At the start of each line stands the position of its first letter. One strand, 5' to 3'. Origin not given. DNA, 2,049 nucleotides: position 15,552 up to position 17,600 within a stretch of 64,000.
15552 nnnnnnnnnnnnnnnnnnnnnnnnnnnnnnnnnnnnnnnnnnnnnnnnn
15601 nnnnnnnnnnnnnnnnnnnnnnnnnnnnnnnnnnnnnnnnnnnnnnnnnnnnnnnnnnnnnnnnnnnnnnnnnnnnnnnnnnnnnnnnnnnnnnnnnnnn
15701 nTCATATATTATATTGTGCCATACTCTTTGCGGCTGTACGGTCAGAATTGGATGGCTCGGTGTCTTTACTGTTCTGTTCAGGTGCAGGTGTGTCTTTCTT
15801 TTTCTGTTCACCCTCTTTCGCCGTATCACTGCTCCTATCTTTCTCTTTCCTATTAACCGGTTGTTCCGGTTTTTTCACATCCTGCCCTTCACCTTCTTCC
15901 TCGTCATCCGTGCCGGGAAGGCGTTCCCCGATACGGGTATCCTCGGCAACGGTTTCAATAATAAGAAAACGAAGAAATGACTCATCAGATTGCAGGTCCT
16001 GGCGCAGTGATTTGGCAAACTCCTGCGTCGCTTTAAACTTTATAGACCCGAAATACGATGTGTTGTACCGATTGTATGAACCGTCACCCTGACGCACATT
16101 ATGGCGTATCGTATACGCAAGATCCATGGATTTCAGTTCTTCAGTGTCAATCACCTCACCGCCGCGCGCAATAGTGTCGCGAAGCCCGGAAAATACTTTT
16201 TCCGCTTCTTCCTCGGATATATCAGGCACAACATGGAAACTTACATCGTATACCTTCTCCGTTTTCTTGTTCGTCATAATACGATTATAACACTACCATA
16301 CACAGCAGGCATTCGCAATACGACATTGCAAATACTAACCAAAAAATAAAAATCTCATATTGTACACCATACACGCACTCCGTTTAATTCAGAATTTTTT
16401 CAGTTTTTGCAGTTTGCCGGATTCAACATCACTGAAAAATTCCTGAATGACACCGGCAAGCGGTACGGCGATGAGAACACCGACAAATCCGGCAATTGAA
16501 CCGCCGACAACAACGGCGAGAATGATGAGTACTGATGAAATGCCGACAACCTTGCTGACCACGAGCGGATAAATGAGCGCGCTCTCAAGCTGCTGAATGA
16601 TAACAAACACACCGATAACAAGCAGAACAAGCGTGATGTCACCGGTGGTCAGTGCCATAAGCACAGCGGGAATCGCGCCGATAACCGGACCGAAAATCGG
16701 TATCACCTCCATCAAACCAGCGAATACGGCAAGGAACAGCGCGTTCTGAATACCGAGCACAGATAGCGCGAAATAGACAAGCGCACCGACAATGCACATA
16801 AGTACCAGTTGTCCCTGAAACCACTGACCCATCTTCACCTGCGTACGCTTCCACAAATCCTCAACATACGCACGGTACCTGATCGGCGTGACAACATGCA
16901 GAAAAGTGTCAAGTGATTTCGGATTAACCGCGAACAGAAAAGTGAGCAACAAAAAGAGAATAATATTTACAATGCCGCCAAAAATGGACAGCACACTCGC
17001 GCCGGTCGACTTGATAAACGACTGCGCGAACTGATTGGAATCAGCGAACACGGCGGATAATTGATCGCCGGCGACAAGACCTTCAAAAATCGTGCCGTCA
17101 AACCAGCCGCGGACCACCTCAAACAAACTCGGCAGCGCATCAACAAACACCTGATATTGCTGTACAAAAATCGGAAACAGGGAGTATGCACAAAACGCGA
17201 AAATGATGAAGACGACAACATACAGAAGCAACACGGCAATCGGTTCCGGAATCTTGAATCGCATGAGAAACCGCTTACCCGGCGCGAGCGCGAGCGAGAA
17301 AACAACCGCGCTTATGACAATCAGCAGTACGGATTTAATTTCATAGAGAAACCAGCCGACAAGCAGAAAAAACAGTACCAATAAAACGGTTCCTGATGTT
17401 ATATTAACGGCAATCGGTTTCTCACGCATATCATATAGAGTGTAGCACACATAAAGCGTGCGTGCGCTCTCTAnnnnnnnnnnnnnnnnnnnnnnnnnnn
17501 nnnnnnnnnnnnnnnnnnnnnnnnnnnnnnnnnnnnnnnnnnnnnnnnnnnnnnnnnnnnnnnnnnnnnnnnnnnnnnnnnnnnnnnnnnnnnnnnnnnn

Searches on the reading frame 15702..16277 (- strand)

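Call 63: search_protein_families(library=pfam, proteins=[window:15702-16277:-], max_evalue=0.0001)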
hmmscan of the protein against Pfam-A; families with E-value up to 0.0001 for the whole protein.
window:15702-16277:- (191 aa): 1 family
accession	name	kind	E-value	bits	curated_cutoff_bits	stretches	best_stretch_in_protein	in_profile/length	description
PF01250.22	Ribosomal_S6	-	6.8e-11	42.7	27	1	10-107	2-89/90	Ribosomal protein S6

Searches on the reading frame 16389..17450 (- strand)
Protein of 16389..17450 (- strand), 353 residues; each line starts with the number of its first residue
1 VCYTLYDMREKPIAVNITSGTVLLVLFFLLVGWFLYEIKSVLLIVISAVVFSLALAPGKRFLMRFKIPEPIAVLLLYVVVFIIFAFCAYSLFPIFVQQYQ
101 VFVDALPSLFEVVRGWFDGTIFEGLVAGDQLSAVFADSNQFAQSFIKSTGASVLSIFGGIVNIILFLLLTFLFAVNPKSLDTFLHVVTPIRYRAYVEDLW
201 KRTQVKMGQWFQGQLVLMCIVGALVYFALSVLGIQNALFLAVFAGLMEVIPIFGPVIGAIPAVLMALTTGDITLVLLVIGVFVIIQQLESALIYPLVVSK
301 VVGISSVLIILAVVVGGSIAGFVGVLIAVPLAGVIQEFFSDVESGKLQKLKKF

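Call 63: search_protein_families(library=pfam, proteins=[window:16389-17450:-], max_evalue=0.0001)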
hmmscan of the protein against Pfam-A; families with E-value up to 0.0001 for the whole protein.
window:16389-17450:- (353 aa): 1 family
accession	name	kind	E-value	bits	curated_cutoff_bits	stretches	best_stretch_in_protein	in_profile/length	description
PF01594.21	AI-2E_transport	-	6.6e-62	210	34.3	1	22-340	1-324/327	AI-2E family transporter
